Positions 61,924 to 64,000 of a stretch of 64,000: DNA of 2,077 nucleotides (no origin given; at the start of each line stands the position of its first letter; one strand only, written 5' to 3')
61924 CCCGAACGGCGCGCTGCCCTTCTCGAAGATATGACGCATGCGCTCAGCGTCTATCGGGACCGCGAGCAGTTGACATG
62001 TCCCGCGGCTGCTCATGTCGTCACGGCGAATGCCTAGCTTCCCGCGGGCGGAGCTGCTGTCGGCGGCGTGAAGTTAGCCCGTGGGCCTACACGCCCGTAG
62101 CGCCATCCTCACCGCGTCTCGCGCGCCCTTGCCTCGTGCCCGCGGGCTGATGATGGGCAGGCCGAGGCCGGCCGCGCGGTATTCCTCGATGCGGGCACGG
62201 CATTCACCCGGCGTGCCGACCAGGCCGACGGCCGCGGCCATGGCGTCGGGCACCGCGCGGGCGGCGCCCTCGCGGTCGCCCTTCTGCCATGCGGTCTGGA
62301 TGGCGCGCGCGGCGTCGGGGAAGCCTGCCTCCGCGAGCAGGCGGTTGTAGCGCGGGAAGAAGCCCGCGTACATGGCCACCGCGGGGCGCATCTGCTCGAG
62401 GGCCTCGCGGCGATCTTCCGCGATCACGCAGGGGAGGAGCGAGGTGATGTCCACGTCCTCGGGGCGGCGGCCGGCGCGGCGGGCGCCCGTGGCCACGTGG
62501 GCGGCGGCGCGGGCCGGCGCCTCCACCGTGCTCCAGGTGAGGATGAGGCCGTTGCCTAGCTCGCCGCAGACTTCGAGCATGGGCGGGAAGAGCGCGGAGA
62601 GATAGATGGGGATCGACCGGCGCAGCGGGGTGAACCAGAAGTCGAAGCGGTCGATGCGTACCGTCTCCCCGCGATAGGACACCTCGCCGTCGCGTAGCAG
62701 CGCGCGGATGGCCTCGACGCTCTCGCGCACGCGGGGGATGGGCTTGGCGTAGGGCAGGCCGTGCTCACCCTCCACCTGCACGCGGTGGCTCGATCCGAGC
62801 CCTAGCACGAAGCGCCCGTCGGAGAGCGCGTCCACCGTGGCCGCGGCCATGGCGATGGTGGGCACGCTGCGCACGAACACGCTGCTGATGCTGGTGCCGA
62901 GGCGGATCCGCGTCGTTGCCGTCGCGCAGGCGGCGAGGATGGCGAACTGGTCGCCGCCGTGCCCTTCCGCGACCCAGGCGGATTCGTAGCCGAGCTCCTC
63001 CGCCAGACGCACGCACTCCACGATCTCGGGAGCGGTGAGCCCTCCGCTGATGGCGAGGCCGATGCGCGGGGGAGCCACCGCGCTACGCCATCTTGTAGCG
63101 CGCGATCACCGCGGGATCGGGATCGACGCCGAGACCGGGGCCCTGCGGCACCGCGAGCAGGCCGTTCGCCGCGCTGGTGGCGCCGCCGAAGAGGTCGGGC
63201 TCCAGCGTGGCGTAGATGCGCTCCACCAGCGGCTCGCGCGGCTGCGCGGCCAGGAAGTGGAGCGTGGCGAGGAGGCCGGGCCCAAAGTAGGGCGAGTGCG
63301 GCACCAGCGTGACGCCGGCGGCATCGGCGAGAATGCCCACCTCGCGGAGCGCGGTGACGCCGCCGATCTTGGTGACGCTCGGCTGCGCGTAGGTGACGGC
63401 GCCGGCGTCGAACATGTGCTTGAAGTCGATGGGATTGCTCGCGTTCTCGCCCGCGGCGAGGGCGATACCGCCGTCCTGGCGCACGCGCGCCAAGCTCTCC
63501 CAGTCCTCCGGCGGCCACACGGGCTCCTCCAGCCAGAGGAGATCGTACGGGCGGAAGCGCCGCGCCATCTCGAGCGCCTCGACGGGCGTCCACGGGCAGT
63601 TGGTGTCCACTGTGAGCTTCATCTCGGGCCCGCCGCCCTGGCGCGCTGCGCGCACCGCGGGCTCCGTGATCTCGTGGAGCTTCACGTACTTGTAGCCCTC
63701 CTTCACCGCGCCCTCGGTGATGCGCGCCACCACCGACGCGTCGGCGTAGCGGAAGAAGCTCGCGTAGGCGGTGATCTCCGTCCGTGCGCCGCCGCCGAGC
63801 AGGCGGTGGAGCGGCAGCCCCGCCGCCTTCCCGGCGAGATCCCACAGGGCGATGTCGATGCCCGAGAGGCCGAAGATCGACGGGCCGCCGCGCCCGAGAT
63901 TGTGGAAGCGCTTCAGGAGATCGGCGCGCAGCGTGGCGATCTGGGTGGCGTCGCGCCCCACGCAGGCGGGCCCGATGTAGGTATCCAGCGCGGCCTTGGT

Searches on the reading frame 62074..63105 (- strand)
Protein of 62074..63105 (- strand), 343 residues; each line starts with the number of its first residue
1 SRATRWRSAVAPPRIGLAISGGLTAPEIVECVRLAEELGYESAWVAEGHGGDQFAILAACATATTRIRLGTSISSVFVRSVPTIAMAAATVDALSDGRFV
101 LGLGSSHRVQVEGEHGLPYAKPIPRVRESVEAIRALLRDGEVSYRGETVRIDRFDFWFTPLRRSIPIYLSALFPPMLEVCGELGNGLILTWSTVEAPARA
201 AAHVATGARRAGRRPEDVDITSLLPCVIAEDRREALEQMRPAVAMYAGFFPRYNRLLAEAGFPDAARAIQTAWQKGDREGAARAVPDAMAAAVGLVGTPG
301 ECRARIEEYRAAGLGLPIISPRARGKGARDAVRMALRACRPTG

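Call 38: search_protein_families(library=pfam, proteins=[window:62074-63105:-], max_evalue=0.00001)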
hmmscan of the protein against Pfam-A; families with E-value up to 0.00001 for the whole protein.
window:62074-63105:- (343 aa): 1 family
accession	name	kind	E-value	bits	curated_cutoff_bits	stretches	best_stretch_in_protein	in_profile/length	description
PF00296.26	Bac_luciferase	-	1.2e-76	258.6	27.9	1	11-314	7-312/314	Luciferase-like monooxygenase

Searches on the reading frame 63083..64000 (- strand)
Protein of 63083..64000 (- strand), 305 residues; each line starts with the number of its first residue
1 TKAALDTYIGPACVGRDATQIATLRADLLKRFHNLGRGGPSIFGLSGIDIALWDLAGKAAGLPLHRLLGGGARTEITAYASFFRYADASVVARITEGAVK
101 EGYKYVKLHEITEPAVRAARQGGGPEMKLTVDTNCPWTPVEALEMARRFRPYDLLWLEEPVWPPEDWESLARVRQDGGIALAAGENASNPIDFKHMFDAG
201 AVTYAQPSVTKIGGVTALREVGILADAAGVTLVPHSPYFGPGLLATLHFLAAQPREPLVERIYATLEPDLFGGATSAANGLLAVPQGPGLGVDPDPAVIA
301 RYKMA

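Call 38: search_protein_families(library=pfam, proteins=[window:63083-64000:-], max_evalue=0.00001)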
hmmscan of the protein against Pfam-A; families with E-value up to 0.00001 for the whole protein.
window:63083-64000:- (305 aa): 2 families
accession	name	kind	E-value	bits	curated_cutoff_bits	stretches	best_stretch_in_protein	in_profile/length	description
PF13378.12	MR_MLE_C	-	4.3e-52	177.4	29.4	1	96-297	7-218/219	Enolase C-terminal domain-like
PF02746.21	MR_MLE_N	-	6.7e-10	39.6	22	1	2-69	56-117/117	Mandelate racemase / muconate lactonizing enzyme, N-terminal domain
